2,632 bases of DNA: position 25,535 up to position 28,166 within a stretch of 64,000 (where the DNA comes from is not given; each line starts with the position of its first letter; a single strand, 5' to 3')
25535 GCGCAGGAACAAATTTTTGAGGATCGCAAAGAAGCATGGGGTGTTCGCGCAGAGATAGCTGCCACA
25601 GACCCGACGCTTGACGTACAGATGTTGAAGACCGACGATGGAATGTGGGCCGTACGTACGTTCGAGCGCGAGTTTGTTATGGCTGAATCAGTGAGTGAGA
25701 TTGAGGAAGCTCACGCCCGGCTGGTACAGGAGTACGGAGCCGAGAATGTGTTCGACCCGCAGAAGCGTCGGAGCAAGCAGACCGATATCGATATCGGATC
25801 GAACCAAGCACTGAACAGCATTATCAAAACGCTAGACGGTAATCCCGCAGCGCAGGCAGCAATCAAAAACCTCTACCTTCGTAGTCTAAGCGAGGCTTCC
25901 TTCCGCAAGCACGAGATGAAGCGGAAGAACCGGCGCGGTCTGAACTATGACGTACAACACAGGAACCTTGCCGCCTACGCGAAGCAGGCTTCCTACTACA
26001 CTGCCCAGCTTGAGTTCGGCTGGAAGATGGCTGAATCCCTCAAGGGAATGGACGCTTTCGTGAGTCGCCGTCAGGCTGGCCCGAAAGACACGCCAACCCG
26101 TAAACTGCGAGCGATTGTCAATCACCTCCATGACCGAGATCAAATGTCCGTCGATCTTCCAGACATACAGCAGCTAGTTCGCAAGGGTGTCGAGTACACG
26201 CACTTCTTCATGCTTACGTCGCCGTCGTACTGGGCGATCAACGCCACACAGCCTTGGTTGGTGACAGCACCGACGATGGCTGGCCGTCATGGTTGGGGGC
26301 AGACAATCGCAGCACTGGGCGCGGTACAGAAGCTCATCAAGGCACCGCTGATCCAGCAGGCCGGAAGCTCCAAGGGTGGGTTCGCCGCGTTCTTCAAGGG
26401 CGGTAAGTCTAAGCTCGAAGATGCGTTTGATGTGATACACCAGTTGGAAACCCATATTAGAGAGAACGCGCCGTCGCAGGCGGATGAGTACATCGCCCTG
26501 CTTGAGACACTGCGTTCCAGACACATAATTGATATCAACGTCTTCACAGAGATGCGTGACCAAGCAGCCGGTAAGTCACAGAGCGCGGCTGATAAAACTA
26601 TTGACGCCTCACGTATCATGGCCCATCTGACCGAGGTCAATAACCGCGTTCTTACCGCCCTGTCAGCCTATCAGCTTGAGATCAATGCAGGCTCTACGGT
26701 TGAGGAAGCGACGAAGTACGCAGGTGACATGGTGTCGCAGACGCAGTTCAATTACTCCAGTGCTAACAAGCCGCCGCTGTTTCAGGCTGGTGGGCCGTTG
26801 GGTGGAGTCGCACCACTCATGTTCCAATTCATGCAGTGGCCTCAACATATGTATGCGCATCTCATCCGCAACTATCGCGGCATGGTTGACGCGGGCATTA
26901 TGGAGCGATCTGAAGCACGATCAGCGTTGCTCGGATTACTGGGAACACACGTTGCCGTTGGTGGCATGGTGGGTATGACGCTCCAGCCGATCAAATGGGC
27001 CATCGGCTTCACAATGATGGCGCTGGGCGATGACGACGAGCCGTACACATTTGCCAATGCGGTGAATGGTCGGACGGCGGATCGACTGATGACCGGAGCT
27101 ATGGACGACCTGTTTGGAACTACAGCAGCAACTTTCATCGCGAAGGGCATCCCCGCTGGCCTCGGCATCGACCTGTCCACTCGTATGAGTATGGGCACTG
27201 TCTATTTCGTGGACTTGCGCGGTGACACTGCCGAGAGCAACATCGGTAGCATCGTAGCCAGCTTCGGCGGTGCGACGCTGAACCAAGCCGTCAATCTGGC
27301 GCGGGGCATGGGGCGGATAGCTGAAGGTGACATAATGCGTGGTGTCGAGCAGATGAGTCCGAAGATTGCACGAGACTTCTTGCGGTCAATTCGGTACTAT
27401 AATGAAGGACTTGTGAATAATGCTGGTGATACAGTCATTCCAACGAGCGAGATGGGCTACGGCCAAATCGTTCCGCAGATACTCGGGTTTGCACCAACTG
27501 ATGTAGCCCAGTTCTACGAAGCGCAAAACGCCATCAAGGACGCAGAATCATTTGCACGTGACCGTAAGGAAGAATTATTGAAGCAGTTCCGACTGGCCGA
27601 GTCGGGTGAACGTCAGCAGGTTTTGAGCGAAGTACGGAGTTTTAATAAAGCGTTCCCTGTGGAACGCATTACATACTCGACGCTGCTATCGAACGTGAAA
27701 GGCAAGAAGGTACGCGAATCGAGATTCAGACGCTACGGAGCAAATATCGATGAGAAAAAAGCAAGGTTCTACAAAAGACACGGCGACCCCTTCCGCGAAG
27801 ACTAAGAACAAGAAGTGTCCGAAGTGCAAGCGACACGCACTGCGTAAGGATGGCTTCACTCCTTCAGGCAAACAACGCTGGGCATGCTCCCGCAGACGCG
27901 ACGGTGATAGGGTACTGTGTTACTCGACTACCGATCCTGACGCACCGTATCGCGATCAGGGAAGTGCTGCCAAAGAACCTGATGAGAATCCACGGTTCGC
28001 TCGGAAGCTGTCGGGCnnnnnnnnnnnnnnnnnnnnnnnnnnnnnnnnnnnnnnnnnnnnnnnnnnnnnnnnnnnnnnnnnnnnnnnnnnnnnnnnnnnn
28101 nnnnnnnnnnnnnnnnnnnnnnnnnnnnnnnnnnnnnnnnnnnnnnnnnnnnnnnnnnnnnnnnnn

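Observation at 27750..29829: Transposase-type zinc ribbon fused to a calcineurin-like metallophosphoesterase, followed by a small HExxH peptidase, at the very end of the virion/ejected-protein operon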

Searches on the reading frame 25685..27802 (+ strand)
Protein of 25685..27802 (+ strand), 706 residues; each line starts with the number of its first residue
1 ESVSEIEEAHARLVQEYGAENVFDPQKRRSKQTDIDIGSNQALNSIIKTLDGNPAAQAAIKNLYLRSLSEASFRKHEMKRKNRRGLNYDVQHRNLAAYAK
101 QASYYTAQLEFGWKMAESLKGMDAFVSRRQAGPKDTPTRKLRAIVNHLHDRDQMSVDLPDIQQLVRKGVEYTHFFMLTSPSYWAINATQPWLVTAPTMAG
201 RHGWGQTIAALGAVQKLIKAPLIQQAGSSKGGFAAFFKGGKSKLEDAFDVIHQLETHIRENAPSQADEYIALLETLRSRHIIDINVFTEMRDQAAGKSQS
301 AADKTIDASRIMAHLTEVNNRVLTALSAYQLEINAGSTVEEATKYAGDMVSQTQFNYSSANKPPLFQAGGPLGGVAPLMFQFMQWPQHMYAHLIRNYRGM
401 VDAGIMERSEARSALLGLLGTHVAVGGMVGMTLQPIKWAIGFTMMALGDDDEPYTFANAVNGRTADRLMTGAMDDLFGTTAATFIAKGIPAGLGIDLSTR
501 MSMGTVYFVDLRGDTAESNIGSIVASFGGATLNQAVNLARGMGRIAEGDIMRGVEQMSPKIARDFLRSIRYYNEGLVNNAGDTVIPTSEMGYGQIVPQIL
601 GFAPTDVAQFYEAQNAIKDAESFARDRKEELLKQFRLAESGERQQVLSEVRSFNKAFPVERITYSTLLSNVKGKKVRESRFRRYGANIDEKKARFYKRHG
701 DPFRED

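Call 101: search_dna_similar(query=window:25685-27802:+, collection=phages, mode=protein, max_rows=25, rows=spread)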
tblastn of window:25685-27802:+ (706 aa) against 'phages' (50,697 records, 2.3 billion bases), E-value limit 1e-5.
Records with a match: 34; places in all: 34; records where one place covers at least 80% of the query: 16.
Best place of each record, by identity: <60% 34.
By first word of the organism name: Pseudomonas 6; Klebsiella 6; Erwinia 5; Rhizobium 4; Vibrio 4; Ochrobactrum 2; Serratia 2; Sinorhizobium 2; Agrobacterium 2; Microcystis 1.
By host as written in the record: Pseudomonas aeruginosa 3; Klebsiella pneumoniae NI9 3; Rhizobium phaseoli N831 2; Ochrobactrum intermedium 2; Serratia marcescens 2; Klebsiella pneumoniae 51503 2; Pseudomonas fluorescens SBW25 2; Agrobacterium tumefaciens C58 2; and 13 more.
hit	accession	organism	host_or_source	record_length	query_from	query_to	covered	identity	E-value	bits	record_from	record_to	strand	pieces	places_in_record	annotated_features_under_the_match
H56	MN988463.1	Rhizobium phage RHph_TM29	Rhizobium phaseoli N931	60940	61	698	90%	27.2%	1e-40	166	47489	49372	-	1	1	hypothetical protein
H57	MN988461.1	Rhizobium phage RHph_TM27A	Rhizobium phaseoli N831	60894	61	698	90%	27.2%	1e-40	166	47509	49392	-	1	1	hypothetical protein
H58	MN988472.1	Rhizobium phage RHph_TM3_14A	Rhizobium etli T3_14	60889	61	698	90%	27.2%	1e-40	166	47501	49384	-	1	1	hypothetical protein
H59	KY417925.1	Ochrobactrum phage POI1126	Ochrobactrum intermedium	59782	64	704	91%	25.9%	5e-39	162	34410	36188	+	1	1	DNA methylase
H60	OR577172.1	Pseudomonas phage Rollin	Pseudomonas aeruginosa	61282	59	682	88%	25.1%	6e-29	130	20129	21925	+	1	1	oligopeptide ABC transporter, periplasmic oligopeptide-binding protein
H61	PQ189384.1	Vibrio phage 1F273_PE002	Vibrio cyclitrophicus 1F273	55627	60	691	90%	24.4%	1e-26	123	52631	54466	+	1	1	hypothetical protein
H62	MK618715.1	Serratia phage Parlo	Serratia marcescens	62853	43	675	90%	23.6%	7e-29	130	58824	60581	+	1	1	DarB-like antirestriction protein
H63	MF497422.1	Vibrio phage vB_VspS_VS-ABTNL-3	Vibrio splendidus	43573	73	674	85%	24.0%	1e-13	81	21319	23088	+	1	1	putative DNA methylase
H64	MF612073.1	Klebsiella phage SopranoGao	Klebsiella pneumoniae 51503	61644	75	683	86%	23.3%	1e-20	103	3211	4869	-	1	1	PLxRFG protein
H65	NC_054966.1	Klebsiella phage SopranoGao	Klebsiella pneumoniae 51503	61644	75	683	86%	23.3%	1e-20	103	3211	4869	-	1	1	DarB-like antirestriction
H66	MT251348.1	Klebsiella phage SJM3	Klebsiella pneumoniae NI9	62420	75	683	86%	23.3%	1e-20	103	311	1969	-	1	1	PLxRFG domain-containing protein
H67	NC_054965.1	Klebsiella phage LASTA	Klebsiella pneumoniae NI9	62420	75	683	86%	23.3%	1e-20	103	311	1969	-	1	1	DarB-like antirestriction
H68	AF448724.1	Sinorhizobium phage PBC5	Sinorhizobium meliloti 2011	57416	312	674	51%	29.5%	6e-33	142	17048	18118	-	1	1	orf23: putative DNA methylase | orf24: unknown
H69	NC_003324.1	Sinorhizobium phage PBC5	Sinorhizobium meliloti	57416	312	674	51%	29.5%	6e-33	142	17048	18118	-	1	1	DarB-like antirestriction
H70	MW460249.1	Pseudomonas phage Itty13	Pseudomonas aeruginosa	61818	314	675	51%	28.8%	5e-30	133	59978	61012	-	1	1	hypothetical protein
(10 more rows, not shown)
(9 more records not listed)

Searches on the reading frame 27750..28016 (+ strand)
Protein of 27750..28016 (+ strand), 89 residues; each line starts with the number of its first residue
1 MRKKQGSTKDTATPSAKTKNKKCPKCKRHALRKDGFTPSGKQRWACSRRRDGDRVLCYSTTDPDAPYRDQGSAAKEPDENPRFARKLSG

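Call 59: search_dna_similar(query=window:27750-28016:+, collection=phages, mode=protein, max_evalue=1, max_rows=20)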
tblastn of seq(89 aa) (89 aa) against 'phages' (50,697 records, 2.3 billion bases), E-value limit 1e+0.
No match.
